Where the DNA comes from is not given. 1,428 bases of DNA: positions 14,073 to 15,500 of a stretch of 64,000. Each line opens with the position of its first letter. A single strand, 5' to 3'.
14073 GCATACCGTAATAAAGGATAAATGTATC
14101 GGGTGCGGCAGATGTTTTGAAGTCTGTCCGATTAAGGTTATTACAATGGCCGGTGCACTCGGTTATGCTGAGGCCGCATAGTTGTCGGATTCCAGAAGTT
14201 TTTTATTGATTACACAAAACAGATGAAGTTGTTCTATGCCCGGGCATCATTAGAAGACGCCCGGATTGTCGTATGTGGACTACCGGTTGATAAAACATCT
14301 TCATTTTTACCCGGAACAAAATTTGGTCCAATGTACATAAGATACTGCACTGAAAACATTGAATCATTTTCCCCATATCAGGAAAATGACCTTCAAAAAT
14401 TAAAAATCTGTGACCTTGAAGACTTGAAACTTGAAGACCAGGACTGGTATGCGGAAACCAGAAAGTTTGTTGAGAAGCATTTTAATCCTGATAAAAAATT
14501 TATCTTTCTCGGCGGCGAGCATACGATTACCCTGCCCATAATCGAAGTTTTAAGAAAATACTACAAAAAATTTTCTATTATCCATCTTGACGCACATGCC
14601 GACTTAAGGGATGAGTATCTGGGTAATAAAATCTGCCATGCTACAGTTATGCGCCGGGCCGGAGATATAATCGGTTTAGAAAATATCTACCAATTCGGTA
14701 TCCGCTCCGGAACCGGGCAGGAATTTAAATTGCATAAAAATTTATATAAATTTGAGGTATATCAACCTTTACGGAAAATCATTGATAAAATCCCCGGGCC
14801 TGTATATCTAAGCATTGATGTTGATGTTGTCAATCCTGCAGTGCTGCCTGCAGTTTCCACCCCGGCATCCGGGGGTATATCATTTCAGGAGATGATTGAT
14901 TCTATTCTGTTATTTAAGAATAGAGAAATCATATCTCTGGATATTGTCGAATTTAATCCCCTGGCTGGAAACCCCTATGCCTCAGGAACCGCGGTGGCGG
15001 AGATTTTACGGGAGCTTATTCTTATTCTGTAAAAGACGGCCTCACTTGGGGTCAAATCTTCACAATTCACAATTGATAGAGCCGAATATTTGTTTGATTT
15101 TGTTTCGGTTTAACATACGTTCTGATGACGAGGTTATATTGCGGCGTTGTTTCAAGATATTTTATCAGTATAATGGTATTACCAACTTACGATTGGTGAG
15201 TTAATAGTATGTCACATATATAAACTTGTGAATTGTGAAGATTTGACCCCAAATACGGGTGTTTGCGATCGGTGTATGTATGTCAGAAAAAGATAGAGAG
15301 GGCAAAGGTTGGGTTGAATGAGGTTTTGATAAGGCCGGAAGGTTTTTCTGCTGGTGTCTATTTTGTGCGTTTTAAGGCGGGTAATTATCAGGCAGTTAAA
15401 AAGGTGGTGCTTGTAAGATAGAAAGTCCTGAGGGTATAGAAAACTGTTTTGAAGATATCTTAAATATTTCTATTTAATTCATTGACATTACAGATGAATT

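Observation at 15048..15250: MITE-like repeat family B: about 200-bp elements with perfect 25-bp terminal inverted repeats, two copies in opposite orientation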

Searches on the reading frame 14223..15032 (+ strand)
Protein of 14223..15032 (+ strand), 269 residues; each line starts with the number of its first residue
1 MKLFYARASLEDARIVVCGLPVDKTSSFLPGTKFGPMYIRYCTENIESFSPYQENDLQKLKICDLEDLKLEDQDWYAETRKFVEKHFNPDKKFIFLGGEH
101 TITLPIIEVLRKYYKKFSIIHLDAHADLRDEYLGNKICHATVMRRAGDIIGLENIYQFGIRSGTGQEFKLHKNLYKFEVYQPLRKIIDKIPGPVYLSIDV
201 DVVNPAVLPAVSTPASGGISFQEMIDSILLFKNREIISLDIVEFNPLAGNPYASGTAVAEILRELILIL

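Call 25: find_encoding_contigs(protein=window:14223-15032:+, flank=3000, max_places=10)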
Protein window:14223-15032:+ (269 aa): 2 contigs read that carry it; 1 place shown.
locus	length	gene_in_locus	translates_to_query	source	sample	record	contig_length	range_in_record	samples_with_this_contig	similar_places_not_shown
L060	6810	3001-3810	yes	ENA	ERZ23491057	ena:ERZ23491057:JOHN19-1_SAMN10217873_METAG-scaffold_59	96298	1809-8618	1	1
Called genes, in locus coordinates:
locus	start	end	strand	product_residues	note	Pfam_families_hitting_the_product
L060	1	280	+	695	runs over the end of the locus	?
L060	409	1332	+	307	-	PF00480:ROK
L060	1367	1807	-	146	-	PF00011:HSP20, PF17886:ArsA_HSP20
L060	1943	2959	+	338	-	PF04060:FeS, PF00037:Fer4, PF12837:Fer4_6, PF12838:Fer4_7, PF13187:Fer4_9, PF14697:Fer4_21, PF12838:Fer4_7, PF13187:Fer4_9, +16 more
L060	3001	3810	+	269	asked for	PF00491:Arginase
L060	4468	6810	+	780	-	PF00326:Peptidase_S9, PF00756:Esterase (faint)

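Call 64: find_homologous_proteins(query=window:14223-15032:+, max_evalue=1e-60)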
Query window:14223-15032:+ (269 aa): 205 proteins with E <= 1e-60 among 5022 candidates; the best 120 are listed.
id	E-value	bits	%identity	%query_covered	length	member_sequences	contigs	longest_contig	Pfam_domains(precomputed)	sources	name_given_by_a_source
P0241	1.1e-177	607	100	100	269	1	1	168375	PF00491.27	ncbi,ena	-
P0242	2.3e-131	455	71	100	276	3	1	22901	PF00491.27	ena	-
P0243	1.9e-125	435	70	100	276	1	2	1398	PF00491.27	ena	-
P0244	2.0e-114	399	62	100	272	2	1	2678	PF00491.27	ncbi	-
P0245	2.5e-112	392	63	100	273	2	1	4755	PF00491.27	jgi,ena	-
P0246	4.1e-112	392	61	100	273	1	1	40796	PF00491.27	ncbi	-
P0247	7.5e-111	388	61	100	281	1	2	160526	PF00491.27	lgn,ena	-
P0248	1.2e-110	387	62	100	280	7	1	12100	PF00491.27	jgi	-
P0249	1.3e-110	387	61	100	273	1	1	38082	PF00491.27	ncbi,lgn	-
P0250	1.4e-110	387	61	100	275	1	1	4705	PF00491.27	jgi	-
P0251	1.9e-110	386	61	100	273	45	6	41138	PF00491.27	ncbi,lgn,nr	ncbi:agmatinase [candidate division WOR-3 bacterium]|nr:agmatinase [candidate division WOR-3 bacteri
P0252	4.4e-110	385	60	100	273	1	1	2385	PF00491.27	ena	-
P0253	5.8e-110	385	61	100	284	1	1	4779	PF00491.27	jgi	-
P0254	9.3e-110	384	61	100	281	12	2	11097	PF00491.27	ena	-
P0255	4.3e-109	382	60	100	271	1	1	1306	PF00491.27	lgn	-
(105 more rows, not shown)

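Call 65: find_encoding_contigs(protein=P0242, flank=3000, max_places=2)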
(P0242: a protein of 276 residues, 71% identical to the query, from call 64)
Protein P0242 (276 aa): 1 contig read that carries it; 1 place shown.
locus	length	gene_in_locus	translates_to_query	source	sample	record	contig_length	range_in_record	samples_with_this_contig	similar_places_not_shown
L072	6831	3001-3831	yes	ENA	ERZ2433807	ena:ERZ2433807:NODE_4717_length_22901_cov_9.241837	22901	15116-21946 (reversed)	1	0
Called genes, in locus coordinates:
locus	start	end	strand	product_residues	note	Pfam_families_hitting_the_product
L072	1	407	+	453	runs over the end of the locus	?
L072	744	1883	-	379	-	PF10086:YhfC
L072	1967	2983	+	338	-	PF04060:FeS, PF00037:Fer4, PF12837:Fer4_6, PF12838:Fer4_7, PF14697:Fer4_21, PF12838:Fer4_7, PF13187:Fer4_9, PF25160:LdpA_Fe-S-bd, +15 more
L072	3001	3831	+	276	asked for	PF00491:Arginase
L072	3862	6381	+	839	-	PF12146:Hydrolase_4 (faint), PF00326:Peptidase_S9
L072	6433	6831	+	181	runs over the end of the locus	PF00753:Lactamase_B, PF23023:Anti-Pycsar_Apyc1 (faint), PF19583:ODP (weak)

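Call 66: find_encoding_contigs(protein=P0247, flank=3000, max_places=2)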
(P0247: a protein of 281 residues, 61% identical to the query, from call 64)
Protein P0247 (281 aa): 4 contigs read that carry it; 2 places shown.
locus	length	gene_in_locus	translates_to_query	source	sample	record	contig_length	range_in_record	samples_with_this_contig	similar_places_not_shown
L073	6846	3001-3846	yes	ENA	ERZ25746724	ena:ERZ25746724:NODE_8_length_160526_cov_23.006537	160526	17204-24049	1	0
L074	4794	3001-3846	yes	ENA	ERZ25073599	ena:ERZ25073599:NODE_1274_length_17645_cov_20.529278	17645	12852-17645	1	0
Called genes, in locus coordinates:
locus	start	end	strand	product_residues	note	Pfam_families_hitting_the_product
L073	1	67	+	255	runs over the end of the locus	PF01965:DJ-1_PfpI (weak), PF13507:GATase_5, PF07685:GATase_3 (weak)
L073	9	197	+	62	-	-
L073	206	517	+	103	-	PF13510:Fer2_4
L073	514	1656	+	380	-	PF00070:Pyr_redox (faint), PF03486:HI0933_like (faint), PF07992:Pyr_redox_2, PF12831:FAD_oxidored, PF13450:NAD_binding_8 (faint), PF13738:Pyr_redox_3 (faint)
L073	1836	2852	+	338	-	PF04060:FeS, PF12838:Fer4_7 (weak), PF12838:Fer4_7, PF13187:Fer4_9, PF14697:Fer4_21, PF12838:Fer4_7, PF13187:Fer4_9, PF25160:LdpA_Fe-S-bd, +20 more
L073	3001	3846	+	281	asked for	PF00491:Arginase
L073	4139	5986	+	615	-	PF17900:Peptidase_M1_N (weak), PF01433:Peptidase_M1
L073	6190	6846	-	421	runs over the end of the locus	PF13173:AAA_14, PF13635:DUF4143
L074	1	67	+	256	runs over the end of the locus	PF01965:DJ-1_PfpI (weak), PF13507:GATase_5, PF07685:GATase_3 (weak)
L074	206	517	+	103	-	PF13510:Fer2_4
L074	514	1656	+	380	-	PF00070:Pyr_redox (faint), PF07992:Pyr_redox_2, PF12831:FAD_oxidored, PF13450:NAD_binding_8 (faint), PF13738:Pyr_redox_3 (faint)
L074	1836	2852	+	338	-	PF04060:FeS, PF12838:Fer4_7 (weak), PF12838:Fer4_7, PF13187:Fer4_9, PF14697:Fer4_21, PF12838:Fer4_7, PF13187:Fer4_9, PF25160:LdpA_Fe-S-bd, +20 more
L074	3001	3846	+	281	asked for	PF00491:Arginase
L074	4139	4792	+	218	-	?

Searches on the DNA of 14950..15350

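Call 76: search_rna_families(source=window, start=14950, end=15350, threshold=evalue, max_evalue=1)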
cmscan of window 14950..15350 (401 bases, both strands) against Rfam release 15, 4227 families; matches with E-value up to 1: 0.
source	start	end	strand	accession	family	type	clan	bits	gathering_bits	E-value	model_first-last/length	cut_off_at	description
